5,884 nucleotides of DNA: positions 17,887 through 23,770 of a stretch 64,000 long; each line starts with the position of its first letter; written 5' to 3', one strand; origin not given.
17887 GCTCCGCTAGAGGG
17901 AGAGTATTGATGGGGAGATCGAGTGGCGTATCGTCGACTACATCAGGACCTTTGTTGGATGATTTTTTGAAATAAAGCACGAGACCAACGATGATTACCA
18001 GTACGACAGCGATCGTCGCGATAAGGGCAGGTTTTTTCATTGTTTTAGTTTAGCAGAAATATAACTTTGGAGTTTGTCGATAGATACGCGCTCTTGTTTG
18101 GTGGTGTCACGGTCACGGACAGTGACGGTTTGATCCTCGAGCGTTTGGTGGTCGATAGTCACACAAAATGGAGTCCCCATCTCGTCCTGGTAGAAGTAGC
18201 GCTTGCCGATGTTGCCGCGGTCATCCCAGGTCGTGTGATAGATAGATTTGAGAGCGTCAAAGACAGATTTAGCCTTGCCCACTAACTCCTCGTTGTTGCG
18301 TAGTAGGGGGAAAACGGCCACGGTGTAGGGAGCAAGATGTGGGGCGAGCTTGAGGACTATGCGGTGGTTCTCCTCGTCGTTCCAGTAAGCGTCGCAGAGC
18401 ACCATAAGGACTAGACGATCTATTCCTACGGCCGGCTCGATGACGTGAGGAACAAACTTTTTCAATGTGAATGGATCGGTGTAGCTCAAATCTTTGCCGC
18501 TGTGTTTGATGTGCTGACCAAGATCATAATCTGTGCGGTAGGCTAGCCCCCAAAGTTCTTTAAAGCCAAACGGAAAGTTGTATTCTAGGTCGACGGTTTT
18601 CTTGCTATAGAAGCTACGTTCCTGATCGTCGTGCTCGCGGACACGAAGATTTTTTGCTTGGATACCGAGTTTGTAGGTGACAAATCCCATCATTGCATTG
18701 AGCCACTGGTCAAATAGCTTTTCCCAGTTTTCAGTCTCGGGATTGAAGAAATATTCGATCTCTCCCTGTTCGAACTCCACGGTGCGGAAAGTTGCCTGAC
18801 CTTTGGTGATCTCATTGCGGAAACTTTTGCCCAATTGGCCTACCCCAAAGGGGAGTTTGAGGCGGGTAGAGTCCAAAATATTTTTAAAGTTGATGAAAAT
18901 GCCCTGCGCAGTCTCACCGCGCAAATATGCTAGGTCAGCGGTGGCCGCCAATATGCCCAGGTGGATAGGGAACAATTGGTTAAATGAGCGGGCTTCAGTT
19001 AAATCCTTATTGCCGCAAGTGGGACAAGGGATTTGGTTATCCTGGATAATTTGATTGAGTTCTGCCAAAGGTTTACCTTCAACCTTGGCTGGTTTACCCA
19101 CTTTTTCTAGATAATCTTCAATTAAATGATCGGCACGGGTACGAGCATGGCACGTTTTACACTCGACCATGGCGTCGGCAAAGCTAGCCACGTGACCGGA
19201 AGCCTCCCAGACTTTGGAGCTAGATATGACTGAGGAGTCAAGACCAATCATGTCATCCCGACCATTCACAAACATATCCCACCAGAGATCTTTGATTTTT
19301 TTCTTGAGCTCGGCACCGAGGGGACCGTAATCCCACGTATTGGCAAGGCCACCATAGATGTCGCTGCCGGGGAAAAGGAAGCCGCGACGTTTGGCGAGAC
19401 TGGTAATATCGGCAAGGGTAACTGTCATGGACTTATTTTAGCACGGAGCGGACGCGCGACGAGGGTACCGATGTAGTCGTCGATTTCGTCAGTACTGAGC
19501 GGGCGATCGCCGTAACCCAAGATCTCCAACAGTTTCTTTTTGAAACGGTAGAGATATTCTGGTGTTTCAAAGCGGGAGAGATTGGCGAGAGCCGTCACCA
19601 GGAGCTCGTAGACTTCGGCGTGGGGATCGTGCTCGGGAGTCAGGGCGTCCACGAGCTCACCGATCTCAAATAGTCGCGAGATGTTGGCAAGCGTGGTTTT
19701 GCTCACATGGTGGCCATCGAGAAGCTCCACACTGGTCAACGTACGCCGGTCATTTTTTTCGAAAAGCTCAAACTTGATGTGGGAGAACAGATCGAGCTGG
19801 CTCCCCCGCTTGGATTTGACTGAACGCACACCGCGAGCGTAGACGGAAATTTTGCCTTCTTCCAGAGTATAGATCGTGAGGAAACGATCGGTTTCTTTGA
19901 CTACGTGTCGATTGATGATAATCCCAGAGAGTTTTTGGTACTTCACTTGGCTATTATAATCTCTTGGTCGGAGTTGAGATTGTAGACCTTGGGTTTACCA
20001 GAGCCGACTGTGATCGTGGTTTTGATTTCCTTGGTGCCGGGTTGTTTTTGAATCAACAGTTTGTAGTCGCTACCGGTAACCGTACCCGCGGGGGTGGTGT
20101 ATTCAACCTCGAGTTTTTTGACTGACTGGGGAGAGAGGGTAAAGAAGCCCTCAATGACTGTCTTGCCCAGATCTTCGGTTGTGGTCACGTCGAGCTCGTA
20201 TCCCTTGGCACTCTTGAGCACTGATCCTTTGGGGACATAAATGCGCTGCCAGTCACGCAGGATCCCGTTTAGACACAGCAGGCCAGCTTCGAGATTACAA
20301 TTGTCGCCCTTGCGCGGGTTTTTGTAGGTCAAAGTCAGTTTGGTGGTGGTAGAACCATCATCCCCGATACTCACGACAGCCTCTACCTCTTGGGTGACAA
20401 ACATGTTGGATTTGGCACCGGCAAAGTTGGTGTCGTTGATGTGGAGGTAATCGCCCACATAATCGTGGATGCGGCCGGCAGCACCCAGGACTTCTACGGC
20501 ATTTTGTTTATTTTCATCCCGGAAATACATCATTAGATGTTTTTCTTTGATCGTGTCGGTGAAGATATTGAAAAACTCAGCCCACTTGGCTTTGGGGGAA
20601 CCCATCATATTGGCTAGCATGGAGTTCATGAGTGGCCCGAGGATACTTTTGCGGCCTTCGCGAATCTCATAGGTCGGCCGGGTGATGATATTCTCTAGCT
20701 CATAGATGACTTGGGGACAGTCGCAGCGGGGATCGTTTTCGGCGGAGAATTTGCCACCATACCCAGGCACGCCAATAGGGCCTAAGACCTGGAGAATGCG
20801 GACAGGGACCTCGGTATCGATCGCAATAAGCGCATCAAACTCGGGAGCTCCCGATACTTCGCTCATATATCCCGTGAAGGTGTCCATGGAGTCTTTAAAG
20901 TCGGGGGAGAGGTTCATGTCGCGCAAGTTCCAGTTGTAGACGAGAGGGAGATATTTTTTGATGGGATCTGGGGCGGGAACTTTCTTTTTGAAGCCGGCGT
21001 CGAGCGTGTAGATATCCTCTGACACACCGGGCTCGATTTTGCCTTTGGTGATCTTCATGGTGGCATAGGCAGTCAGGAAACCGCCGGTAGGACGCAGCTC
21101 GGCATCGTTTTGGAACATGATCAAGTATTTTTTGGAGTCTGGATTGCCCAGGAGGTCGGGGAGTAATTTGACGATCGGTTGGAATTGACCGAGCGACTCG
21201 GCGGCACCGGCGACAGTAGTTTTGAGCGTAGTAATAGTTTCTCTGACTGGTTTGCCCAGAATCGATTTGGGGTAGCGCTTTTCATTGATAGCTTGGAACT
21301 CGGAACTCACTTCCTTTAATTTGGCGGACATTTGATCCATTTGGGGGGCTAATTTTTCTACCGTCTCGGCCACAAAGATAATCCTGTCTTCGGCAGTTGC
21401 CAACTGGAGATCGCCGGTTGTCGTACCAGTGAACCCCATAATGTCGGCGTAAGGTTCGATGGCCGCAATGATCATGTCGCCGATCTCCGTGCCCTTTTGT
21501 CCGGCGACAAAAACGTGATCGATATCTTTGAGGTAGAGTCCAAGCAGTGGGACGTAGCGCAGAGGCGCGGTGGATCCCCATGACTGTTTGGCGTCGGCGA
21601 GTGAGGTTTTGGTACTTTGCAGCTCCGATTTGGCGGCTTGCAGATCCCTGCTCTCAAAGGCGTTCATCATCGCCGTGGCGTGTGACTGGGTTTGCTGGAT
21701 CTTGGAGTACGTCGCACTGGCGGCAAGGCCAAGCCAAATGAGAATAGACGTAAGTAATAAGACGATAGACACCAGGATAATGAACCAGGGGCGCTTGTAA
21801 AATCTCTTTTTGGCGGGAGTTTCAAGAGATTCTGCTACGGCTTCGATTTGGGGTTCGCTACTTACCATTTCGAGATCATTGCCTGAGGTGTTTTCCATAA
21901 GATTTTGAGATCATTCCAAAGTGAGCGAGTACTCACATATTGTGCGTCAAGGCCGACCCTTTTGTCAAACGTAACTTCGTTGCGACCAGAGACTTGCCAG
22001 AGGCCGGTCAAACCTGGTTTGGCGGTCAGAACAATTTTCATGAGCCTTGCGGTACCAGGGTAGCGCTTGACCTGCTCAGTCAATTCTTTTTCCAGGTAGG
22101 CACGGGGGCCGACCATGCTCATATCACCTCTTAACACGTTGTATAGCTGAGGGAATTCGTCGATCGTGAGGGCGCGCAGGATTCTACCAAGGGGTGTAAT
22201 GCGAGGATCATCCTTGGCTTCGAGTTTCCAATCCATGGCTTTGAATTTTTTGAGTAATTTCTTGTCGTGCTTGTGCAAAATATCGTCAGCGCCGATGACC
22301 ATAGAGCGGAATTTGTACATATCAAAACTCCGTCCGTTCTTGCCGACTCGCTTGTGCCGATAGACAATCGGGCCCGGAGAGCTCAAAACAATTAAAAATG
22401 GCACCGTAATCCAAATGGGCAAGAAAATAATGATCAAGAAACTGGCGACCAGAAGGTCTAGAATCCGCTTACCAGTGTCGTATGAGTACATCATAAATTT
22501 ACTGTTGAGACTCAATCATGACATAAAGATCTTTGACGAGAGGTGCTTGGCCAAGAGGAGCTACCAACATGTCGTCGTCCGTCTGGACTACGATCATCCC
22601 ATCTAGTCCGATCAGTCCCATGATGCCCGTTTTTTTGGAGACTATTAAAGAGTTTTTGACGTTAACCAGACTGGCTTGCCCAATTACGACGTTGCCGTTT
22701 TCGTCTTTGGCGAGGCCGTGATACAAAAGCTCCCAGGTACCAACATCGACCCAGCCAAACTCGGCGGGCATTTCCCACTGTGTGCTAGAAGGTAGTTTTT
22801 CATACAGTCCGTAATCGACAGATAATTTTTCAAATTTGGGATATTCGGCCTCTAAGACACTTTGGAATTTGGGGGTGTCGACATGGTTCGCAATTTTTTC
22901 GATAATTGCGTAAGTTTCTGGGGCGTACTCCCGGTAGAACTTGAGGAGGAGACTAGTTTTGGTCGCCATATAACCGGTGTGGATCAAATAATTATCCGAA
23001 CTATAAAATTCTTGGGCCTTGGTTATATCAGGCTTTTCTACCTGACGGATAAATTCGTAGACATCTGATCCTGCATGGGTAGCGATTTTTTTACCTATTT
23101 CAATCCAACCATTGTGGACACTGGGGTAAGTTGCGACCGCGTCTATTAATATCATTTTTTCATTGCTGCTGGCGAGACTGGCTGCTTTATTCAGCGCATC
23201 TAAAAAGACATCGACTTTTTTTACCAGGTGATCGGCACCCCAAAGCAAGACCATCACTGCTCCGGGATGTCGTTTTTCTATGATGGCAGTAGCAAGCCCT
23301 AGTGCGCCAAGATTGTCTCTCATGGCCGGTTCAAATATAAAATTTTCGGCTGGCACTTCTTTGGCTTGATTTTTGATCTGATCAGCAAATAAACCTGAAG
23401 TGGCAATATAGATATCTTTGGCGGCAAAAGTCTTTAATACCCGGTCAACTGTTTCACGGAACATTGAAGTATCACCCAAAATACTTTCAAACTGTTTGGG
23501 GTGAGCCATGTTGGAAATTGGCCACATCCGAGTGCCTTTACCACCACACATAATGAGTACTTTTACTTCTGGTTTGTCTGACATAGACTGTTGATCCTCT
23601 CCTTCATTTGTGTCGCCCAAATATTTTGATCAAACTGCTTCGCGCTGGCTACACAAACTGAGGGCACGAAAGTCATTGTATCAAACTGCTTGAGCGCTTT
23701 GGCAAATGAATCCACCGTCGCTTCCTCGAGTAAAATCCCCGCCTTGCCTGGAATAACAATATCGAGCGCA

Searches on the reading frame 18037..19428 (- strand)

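Call 20: search_protein_families(library=pfam, proteins=[window:18037-19428:-], max_evalue=0.0001)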
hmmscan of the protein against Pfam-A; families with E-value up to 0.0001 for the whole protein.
window:18037-19428:- (463 aa): 2 families
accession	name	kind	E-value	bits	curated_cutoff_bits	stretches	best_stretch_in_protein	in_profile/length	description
PF03129.25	HGTP_anticodon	-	1.4e-19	70.4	21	1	370-459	2-93/94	Anticodon binding domain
PF00587.30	tRNA-synt_2b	-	6.8e-06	26.7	29.3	1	168-344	12-176/179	tRNA synthetase class II core domain (G, H, P, S and T)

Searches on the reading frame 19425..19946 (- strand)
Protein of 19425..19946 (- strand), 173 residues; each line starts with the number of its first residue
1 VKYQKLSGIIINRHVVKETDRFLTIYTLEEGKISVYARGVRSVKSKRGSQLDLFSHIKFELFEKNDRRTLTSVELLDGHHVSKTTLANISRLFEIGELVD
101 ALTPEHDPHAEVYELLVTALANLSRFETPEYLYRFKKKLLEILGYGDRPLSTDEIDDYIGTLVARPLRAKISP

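Call 20: search_protein_families(library=pfam, proteins=[window:19425-19946:-], max_evalue=0.0001)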
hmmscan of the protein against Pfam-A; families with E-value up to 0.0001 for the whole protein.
window:19425-19946:- (173 aa): 2 families
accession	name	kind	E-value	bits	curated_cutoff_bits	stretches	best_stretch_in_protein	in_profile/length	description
PF11967.14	RecO_N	-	1.3e-16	60.8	27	1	1-77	1-78/80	Recombination protein O N terminal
PF02565.21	RecO_C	-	1.7e-08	34.9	22.1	1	95-146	13-65/157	Recombination protein O C terminal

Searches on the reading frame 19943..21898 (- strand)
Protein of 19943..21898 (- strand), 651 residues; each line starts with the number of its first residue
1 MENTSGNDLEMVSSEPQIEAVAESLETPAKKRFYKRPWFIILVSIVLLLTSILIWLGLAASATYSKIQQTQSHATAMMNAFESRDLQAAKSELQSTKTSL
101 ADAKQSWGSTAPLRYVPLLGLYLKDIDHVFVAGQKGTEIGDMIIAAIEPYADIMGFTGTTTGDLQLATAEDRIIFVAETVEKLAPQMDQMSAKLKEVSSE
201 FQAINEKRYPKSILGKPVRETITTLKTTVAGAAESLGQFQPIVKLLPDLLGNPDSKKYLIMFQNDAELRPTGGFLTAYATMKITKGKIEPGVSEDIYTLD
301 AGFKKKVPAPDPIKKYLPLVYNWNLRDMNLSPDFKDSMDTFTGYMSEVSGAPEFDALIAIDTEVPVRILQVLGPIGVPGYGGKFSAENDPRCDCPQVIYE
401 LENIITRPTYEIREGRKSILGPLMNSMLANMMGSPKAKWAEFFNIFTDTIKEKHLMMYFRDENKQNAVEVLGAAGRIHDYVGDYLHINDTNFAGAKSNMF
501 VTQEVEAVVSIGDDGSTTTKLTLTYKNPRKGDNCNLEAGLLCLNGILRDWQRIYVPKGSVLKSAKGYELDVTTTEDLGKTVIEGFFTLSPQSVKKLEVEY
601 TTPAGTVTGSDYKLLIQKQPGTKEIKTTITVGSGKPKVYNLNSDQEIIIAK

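Call 20: search_protein_families(library=pfam, proteins=[window:19943-21898:-], max_evalue=0.0001)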
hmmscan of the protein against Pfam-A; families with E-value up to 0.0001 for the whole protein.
window:19943-21898:- (651 aa): 1 family
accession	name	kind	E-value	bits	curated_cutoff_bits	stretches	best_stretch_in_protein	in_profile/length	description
PF13196.11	DUF4012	-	3.7e-19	70.1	28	1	256-388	4-134/144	Protein of unknown function (DUF4012)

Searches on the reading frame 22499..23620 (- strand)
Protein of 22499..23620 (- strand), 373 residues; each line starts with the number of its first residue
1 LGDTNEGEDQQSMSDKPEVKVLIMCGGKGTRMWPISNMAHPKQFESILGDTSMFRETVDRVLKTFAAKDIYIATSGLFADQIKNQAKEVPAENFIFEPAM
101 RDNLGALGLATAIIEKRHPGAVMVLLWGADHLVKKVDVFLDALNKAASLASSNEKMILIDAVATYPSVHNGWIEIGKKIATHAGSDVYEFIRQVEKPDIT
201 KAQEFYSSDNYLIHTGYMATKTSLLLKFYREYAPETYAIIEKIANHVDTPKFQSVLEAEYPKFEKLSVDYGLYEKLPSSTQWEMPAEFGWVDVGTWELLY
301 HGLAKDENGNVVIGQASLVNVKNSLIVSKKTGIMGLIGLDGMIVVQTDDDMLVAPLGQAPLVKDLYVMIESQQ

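Call 20: search_protein_families(library=pfam, proteins=[window:22499-23620:-], max_evalue=0.0001)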
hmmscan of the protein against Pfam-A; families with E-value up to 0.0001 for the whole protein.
window:22499-23620:- (373 aa): 2 families
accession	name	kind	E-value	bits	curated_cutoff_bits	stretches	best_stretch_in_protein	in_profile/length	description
PF00483.29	NTP_transferase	-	1.4e-25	90.8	21.2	1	20-307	1-243/245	Nucleotidyl transferase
PF22640.1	ManC_GMP_beta-helix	-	1.8e-06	28.2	27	1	319-364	6-50/55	MannoseP isomerase/GMP-like beta-helix domain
